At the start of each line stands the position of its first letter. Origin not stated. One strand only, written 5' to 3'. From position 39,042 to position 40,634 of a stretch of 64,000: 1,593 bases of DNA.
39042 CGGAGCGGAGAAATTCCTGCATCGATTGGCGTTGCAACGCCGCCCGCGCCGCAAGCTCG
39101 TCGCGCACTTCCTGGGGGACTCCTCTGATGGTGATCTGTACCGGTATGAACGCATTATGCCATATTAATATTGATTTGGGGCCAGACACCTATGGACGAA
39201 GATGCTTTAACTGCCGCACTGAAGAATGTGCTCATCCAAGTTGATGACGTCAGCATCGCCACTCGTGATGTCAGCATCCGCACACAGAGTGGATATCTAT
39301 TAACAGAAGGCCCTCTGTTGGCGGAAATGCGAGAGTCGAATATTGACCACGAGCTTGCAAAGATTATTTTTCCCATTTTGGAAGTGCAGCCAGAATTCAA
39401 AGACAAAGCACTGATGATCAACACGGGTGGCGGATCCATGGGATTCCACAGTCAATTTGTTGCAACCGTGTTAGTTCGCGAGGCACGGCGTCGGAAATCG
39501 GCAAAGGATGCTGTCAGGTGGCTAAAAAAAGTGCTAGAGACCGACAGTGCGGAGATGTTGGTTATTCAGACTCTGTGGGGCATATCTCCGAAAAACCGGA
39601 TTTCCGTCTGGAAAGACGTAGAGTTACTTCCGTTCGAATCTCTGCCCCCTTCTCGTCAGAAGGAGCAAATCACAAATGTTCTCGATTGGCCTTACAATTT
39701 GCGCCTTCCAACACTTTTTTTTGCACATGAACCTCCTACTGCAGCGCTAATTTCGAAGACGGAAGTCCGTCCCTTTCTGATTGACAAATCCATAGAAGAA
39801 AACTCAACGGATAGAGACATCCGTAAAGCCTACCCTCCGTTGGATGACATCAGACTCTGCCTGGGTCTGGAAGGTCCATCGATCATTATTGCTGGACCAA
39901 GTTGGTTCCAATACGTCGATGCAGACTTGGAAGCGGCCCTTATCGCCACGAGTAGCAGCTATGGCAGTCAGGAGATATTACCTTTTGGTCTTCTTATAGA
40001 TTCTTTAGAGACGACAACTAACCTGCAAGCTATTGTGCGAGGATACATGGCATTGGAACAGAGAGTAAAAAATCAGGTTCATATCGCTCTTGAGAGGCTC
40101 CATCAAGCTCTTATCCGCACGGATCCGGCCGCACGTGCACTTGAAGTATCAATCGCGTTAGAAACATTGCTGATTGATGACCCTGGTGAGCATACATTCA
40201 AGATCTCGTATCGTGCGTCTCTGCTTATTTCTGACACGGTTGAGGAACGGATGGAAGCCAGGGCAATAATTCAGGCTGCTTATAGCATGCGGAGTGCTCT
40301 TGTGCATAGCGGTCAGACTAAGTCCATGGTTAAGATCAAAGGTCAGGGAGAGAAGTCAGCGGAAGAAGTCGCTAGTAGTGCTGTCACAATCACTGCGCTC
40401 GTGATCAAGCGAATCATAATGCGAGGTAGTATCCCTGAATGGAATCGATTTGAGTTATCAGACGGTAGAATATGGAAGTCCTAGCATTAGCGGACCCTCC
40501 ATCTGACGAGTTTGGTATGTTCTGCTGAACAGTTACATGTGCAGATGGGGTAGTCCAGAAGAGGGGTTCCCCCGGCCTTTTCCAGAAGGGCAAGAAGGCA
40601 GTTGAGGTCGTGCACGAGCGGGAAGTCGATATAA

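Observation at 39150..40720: Low-GC one-gene island: orphan 430-aa protein with a C-terminal HEPN-type Rx4H motif (candidate ApeA-like or novel defence nuclease)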

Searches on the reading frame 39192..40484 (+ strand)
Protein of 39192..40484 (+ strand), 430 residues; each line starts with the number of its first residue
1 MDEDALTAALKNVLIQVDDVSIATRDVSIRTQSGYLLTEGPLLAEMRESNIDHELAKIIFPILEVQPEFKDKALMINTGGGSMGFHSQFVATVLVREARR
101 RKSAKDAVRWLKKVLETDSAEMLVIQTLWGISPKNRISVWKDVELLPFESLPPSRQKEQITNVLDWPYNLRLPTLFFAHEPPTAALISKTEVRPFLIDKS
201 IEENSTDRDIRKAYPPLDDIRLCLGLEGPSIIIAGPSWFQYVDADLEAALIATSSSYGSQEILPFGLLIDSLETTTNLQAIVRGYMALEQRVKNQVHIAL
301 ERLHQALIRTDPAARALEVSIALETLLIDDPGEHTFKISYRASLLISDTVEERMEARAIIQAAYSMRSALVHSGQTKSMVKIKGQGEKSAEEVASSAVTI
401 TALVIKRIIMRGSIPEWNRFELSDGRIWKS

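Call 4: search_protein_families(library=pfam, proteins=[window:39192-40484:+], max_evalue=10)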
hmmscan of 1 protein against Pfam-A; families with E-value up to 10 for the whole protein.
window:39192-40484:+ (430 aa): 0 families

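Call 5: search_protein_families(library=padloc, proteins=[window:39192-40484:+], max_evalue=10)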
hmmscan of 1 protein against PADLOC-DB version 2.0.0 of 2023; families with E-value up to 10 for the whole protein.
window:39192-40484:+ (430 aa): 0 families

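Call 6: search_protein_families(library=ncbifam, proteins=[window:39192-40484:+], max_evalue=10)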
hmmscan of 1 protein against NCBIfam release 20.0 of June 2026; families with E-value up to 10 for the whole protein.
window:39192-40484:+ (430 aa): 1 family
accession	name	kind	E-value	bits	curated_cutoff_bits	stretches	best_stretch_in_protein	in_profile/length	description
NF002236.0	PRK01146.1-5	equivalog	0.064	13.3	134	1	7-45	25-60/94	DNA-directed RNA polymerase subunit L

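Call 7: search_solved_structures(query=window:39192-40484:+, max_evalue=10)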
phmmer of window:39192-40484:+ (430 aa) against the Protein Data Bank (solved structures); distinct sequences matched with E-value up to 10: 2.
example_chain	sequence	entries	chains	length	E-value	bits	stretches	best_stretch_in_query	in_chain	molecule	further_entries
2dno_A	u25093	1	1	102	0.34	13.2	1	201-255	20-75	trinucleotide repeat containing 4 variant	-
1eso_A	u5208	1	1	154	2.5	10.4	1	56-84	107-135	CU, ZN SUPEROXIDE DISMUTASE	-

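Call 8: find_homologous_proteins(query=window:39192-40484:+, max_evalue=0.001)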
Query window:39192-40484:+ (430 aa): 53 proteins with E <= 0.001 among 8000 candidates.
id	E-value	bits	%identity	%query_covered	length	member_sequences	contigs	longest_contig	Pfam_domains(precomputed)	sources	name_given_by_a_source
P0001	1.4e-276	935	100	100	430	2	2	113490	-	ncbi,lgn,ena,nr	ncbi:MAG: HEPN domain-containing protein [Bryobacterales bacterium]|nr:HEPN domain-containing protei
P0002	2.5e-225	766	83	100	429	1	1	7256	-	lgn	-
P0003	4.4e-176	604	66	100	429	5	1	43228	-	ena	-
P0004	9.0e-175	600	66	100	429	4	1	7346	-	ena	-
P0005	7.7e-173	593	67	99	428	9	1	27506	-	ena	-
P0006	8.3e-171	587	66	100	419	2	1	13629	-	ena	-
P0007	4.5e-167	574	66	100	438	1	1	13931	-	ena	-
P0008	3.8e-166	571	65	100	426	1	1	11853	-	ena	-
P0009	4.1e-166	571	66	100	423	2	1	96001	-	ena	-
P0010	4.7e-166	571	64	100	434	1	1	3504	-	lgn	-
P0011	3.9e-162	558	65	100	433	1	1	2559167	-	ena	-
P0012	2.9e-158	545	64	100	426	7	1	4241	-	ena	-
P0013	1.8e-155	536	63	100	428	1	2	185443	-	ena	-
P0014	1.9e-152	526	61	100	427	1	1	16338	-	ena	-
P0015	6.7e-142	491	68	83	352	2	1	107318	-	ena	-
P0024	5.0e-117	410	58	83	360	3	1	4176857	-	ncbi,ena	-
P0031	3.1e-101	358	43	99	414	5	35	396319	-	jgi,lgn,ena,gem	jgi:hypothetical protein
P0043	2.3e-80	289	42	88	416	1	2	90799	-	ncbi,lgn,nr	ncbi:MAG: hypothetical protein DDT21_00863 [Syntrophomonadaceae bacterium]|nr:hypothetical protein [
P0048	3.3e-68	249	39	98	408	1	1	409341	-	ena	-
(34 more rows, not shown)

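Call 12: search_solved_structures(query=A1, max_evalue=10, show_alignments=3)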
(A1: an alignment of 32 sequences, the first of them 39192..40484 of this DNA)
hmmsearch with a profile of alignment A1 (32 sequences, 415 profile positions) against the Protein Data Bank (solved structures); distinct sequences matched with E-value up to 10: 1.
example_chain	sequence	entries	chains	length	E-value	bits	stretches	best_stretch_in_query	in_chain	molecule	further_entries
4moz_A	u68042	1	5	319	0.27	13.4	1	181-246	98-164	Fructose-bisphosphate aldolase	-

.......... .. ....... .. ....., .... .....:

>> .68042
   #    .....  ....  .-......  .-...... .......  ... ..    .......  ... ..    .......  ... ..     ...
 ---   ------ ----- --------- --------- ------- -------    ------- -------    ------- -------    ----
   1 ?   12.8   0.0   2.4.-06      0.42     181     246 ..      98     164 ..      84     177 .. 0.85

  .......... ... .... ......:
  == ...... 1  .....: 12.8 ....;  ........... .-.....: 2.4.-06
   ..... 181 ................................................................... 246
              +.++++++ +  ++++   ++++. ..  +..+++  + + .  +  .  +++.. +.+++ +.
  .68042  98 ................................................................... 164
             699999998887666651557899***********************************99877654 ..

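Call 13: search_protein_families(library=pfam, alignment_id=A1, max_evalue=1)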
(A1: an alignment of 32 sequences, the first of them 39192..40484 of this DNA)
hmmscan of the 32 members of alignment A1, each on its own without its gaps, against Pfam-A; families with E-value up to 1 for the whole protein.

A. member 1, window:39192-40484:+ (430 aa): 0 families

B. families by the number of members that match (of 32 scanned): 4 families
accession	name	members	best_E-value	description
PF25163.1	UBA_RNF31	1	0.021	E3 ubiquitin-protein ligase RNF31, UBA domain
PF21956.1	DUF6922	1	0.044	Family of unknown function (DUF6922)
PF13560.12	HTH_31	1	0.081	Helix-turn-helix domain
PF09863.15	DUF2090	1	0.082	Uncharacterized protein conserved in bacteria (DUF2090)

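Call 17: find_encoding_contigs(protein=P0011, flank=8000, max_places=2)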
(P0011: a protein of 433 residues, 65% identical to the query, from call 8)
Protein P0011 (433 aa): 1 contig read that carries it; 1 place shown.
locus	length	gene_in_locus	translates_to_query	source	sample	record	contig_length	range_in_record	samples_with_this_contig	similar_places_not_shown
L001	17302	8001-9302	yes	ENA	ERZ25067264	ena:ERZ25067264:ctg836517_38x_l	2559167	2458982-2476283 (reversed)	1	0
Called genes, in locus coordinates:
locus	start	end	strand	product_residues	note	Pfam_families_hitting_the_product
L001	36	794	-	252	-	-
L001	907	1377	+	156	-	PF03432:Relaxase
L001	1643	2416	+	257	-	PF00589:Phage_integrase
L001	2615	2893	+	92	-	PF05015:HigB-like_toxin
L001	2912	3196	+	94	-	PF01381:HTH_3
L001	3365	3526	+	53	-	-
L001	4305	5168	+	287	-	PF04072:LCM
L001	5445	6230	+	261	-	PF03372:Exo_endo_phos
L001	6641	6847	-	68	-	-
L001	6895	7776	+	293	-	-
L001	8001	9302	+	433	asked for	-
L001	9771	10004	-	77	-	PF13751:DDE_Tnp_1_6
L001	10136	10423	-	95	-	PF21716:dnstrm_HI1420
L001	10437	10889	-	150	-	-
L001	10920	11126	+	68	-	-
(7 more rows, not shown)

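Call 18: find_encoding_contigs(protein=P0031, flank=8000, max_places=4)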
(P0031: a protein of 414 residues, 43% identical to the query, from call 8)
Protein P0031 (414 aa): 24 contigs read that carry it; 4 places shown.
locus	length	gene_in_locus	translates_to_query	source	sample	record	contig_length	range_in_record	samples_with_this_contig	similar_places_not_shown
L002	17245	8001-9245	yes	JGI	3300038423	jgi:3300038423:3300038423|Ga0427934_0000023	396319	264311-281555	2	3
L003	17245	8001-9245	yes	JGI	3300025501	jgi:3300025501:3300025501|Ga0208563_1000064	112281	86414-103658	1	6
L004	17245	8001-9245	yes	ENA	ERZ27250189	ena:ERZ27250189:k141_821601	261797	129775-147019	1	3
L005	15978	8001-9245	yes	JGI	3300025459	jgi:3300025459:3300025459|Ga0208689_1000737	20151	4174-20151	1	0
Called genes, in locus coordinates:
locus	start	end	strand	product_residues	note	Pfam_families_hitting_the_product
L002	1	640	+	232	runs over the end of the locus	PF01209:Ubie_methyltran, PF24675:NpmA (weak), PF08241:Methyltransf_11, PF08242:Methyltransf_12, PF13649:Methyltransf_25, PF13847:Methyltransf_31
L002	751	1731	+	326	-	PF00069:Pkinase, PF07714:PK_Tyr_Ser-Thr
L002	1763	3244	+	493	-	PF00309:Sigma54_AID, PF04963:Sigma54_CBD, PF04552:Sigma54_DBD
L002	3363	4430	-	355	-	PF00814:TsaD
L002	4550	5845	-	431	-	PF00595:PDZ, PF13180:PDZ_2, PF17820:PDZ_6, PF03572:Peptidase_S41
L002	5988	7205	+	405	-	PF02636:Methyltransf_28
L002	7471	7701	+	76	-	PF00830:Ribosomal_L28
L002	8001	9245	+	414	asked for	-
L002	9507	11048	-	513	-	PF07470:Glyco_hydro_88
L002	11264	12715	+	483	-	PF26549:Tricorn_N (faint), PF14583:Pectate_lyase22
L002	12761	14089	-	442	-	PF16980:CitMHS_2, PF03600:CitMHS (weak)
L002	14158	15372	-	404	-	PF05977:MFS_3, PF07690:MFS_1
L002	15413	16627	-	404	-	PF06245:DUF1015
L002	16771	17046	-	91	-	PF01197:Ribosomal_L31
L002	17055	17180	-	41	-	PF00444:Ribosomal_L36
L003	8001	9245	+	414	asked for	-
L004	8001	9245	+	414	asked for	-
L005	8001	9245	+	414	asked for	-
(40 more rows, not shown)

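Call 19: predict_structure(alignment_id=A1)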
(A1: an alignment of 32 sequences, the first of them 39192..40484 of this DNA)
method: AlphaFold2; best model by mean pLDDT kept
length: 430 residues; sequences in the alignment: 32
mean_pLDDT: 85.4   pTM: 0.81
mean pLDDT of the five models: 85.4, 84.3, 84.1, 83.7, 83.1
residues with pLDDT >= 90: 246; 70-90: 115; 50-70: 58; < 50: 11
segments of 3 or more residues with pLDDT < 50: 165-173
pLDDT, mean of each block of 10 residues (from residue 1): 96 92 75 70 81 94 94 86 89 95 97 95 90 89 92 84 52 55 90 88 57 74 87 86 91 64 57 67 94 96 92 95 92 81 94 95 94 90 93 96 96 93 87
secondary structure, 60 per line:
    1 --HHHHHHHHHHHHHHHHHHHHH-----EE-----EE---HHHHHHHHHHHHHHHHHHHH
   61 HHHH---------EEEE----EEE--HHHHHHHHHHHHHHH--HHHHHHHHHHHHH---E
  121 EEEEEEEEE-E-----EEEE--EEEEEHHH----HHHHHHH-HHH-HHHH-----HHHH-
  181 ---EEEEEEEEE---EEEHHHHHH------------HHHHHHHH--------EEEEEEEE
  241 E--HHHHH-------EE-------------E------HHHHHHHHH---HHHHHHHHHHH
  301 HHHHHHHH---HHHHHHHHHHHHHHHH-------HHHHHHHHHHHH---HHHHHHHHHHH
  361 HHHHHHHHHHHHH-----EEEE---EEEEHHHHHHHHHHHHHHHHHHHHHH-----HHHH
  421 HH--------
elements in order: H3-23 H41-64 E74-77 E82-84 H87-101 H104-116 E120-129 E137-140 E143-147 H155-161 H167-170 H176-179 E184-192 E196-198 H199-204 H217-224 E233-241 H244-248 H278-286 H290-308 H312-327 H335-346 H350-373 E379-382 E386-389 H390-411 H417-422

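Call 20: find_encoding_contigs(protein=P0048, flank=8000, max_places=2)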
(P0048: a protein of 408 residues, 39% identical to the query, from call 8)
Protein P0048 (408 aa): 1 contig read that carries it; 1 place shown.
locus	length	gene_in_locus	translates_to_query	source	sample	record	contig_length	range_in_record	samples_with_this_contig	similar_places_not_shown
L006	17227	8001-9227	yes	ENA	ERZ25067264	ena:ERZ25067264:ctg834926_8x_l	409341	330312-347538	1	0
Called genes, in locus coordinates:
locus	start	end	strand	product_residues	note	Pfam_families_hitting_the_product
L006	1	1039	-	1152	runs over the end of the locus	PF00069:Pkinase, PF07714:PK_Tyr_Ser-Thr, PF24521:Ank_KRIT1, PF12796:Ank_2, PF13637:Ank_4, PF00023:Ank, PF12796:Ank_2, PF13637:Ank_4, +9 more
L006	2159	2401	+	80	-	PF05015:HigB-like_toxin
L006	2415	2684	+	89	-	PF01381:HTH_3 (weak)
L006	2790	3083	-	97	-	-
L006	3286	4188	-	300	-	PF00717:Peptidase_S24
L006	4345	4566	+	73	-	-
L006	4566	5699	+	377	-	-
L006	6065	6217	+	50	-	-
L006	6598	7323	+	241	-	-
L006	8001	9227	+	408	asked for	-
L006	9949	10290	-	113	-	-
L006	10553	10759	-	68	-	-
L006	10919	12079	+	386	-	PF00589:Phage_integrase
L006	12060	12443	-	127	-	PF01527:HTH_Tnp_1, PF13384:HTH_23 (weak)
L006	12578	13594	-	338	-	-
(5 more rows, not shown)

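Call 21: find_encoding_contigs(protein=P0013, flank=8000, max_places=2)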
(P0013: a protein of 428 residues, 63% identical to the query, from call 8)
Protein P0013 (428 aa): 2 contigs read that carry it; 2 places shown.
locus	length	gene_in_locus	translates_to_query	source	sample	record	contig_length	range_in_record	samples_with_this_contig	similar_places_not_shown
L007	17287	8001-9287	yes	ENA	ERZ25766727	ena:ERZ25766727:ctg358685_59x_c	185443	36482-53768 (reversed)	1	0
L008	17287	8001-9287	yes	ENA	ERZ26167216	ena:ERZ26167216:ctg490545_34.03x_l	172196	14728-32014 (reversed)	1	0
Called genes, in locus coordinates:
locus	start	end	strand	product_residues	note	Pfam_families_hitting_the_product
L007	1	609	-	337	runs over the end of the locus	-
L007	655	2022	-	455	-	PF01235:Na_Ala_symp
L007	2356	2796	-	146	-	PF13610:DDE_Tnp_IS240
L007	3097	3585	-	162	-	PF00872:Transposase_mut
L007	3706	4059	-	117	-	PF00239:Resolvase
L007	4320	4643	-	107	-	PF05016:ParE_toxin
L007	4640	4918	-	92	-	PF02604:PhdYeFM_antitox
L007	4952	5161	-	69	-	-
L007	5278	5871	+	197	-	PF01656:CbiA, PF07015:VirC1 (faint), PF09140:MipZ (faint), PF10609:ParA (faint), PF13614:AAA_31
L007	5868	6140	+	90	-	-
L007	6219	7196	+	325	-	PF04796:RepA_C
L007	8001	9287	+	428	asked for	-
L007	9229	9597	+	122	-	-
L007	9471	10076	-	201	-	-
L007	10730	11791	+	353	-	-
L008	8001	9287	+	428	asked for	-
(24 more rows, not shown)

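Call 23: search_protein_representatives(protein=window:39192-40484:+)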
Query: 430 residues. Proteins with E-value up to 0.001 (for the whole library): 1622; up to 1e-10: 610; up to 1e-30: 173. The best 150 are listed.
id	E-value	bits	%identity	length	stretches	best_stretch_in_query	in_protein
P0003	1.4e-176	603.9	67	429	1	1-429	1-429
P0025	7.2e-112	390.8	54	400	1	1-406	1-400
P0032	2.9e-96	339.5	47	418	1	46-426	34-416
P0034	1.6e-90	320.5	42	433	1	46-426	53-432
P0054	3.6e-85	302.9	40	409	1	33-424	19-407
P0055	2.1e-83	297.1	44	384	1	50-428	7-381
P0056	4.6e-83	296.0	43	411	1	40-423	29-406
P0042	2.8e-81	290.1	64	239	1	1-241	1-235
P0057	6.8e-73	262.5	40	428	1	44-426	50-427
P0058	7.0e-73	262.5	39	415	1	43-423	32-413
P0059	1.1e-68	248.7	39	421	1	42-426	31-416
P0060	1.4e-68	248.3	45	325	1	40-334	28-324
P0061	3.1e-68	247.2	41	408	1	46-423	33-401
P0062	8.1e-68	245.8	42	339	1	43-356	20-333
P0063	2.3e-67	244.3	38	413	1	45-423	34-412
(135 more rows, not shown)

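Call 26: search_protein_families(library=pfam, alignment_id=A2, max_evalue=1)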
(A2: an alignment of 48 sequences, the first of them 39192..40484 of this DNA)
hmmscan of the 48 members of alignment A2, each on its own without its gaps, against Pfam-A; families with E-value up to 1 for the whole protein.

A. member 1, window:39192-40484:+ (430 aa): 0 families

B. families by the number of members that match (of 48 scanned): 14 families
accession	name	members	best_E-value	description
PF11796.13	DUF3323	4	0.011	Protein of unknown function N-terminus (DUF3323)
PF18739.6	HEPN_Apea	1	0.017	Apea-like HEPN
PF17785.7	PUA_3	1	0.052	PUA-like domain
PF01193.29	RNA_pol_L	1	0.058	RNA polymerase Rpb3/Rpb11 dimerisation domain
PF07381.18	EarA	1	0.082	EarA-like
PF13977.11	TetR_C_6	1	0.1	BetI-type transcriptional repressor, C-terminal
PF13424.12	TPR_12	1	0.15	Tetratricopeptide repeat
PF14772.11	NYD-SP28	1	0.19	Sperm tail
PF19757.4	DUF6244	1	0.19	Family of unknown function (DUF6244)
PF02042.20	RWP-RK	1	0.21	RWP-RK domain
PF17408.7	MCD_N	1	0.24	Malonyl-CoA decarboxylase N-terminal domain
PF20052.5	GAP1-C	1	0.27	GTPase-associated protein 1, C-terminal domain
PF11331.13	Zn_ribbon_12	1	0.28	EDR4 zinc-ribbon domain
PF23368.1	DUF7092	1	0.53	Domain of unknown function (DUF7092)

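Call 27: fold_search(model_id=the predicted structure, library=pdb)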
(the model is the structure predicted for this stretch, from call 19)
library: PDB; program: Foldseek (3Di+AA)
matches with E <= 10: 102; with E <= 0.001: 0
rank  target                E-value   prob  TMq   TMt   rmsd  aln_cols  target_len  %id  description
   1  5zum_A                6.8e-01  0.04  0.12  0.10  20.2       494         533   10  Structure of dipeptidyl-peptidase III from Corallococcus sp. strain EGB (released 2019-06-12)
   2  6bzq_A                8.2e-01  0.03  0.10  0.09  21.5       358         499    9  Crystal structure of halogenase PltM in complex with FAD (released 2019-03-20)
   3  5zum_B                9.5e-01  0.04  0.13  0.11  20.7       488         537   10  Structure of dipeptidyl-peptidase III from Corallococcus sp. strain EGB (released 2019-06-12)
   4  5ue8_A                1.1e+00  0.03  0.12  0.08  21.4       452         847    8  The crystal structure of Munc13-1 C1C2BMUN domain (released 2017-02-15)
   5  8yl8_A                1.8e+00  0.08  0.12  0.21  18.4       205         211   14  Crystal structure of the de novo designed protein 200 AA in the crystal form 2 (released 2024-10-16)
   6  6bzz_D                1.8e+00  0.02  0.10  0.09  20.8       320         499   10  Crystal structure of halogenase PltM in complex with partially bound FAD (released 2019-03-20)
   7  8fzd_w                1.9e+00  0.03  0.08  0.09  16.6       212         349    8  Cryo-EM structure of an E. coli non-rotated ribosome termination complex bound with apoRF3, RF1, P- and E-site tRNAPhe (released 2024-07-17)
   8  9kme_B                2.0e+00  0.08  0.12  0.18  11.4       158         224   15  Crystal structure of soluble bacteriorhodopsin NeuroBR_A (released 2025-06-04)
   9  7r08_D                2.4e+00  0.01  0.10  0.09  21.3       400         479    9  Abortive infection DNA polymerase Abi-P2 (released 2022-09-07)
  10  9y4a_A                2.4e+00  0.01  0.11  0.11  22.1       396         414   11  His-tagged Glutamine Synthetase on a Ni-NTA lipid monolayer grid (released 2026-04-01)
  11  6oh8_B                2.5e+00  0.06  0.11  0.15  14.8       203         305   12  Crystal structure of (E)-biformene synthase LrdC from Streptomyces sp. strain K155 in the dimeric form (released 2019-04-17)
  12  6bzn_D                2.5e+00  0.03  0.12  0.11  21.0       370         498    9  Crystal structure of halogenase PltM (released 2019-03-20)
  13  7tdv_B                2.6e+00  0.02  0.11  0.11  21.4       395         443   11  Crystal structure of S. aureus glutamine synthetase in Met-Sox-P/ADP transition state complex (released 2022-06-29)
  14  9kme_A                2.7e+00  0.06  0.12  0.18  11.8       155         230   17  Crystal structure of soluble bacteriorhodopsin NeuroBR_A (released 2025-06-04)
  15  7r08_A                2.8e+00  0.02  0.10  0.10  21.2       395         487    9  Abortive infection DNA polymerase Abi-P2 (released 2022-09-07)
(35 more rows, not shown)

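Call 28: search_solved_structures(query=A2, max_evalue=10, show_alignments=3)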
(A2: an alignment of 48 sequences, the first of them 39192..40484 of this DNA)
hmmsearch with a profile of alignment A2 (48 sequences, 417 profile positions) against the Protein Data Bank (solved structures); distinct sequences matched with E-value up to 10: 2.
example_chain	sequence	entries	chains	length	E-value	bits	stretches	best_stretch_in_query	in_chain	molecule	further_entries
8wb2_A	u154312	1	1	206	1.5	11.1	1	218-272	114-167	Temperature-induced lipocalin-1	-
8w6e_A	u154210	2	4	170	5.7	9.2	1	4-68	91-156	HBC599 in complex with wFAP1.1 | wFAP1.1 structure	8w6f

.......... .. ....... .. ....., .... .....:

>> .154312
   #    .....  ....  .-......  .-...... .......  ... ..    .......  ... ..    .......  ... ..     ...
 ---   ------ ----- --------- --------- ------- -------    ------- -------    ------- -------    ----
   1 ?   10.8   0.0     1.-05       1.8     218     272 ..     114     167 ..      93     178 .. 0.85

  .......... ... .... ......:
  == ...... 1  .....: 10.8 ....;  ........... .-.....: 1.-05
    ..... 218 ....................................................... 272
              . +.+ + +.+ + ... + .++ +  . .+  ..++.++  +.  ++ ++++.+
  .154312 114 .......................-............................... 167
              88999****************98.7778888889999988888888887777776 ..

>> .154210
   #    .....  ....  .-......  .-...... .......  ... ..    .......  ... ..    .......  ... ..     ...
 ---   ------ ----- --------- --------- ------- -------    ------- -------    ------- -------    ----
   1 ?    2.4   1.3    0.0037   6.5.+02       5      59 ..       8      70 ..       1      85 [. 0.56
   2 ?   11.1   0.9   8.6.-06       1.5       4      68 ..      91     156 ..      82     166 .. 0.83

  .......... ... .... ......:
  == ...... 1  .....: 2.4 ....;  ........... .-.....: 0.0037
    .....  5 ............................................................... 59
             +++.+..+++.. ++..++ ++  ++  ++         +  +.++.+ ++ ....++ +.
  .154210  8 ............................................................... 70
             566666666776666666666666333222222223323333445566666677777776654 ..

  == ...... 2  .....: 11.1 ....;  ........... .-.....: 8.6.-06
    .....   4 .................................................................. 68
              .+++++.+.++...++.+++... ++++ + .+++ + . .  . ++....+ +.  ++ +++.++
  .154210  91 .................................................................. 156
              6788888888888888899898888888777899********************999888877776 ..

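Call 29: search_protein_families(library=padloc, alignment_id=A2, max_evalue=1)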
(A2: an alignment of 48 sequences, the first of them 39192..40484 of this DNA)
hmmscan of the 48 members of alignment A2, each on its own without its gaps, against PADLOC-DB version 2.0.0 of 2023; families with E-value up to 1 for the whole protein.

A. member 1, window:39192-40484:+ (430 aa): 0 families

B. families by the number of members that match (of 48 scanned): 1 family
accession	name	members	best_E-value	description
PDLC00466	JetA1|JetA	1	0.024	DUF5716 domain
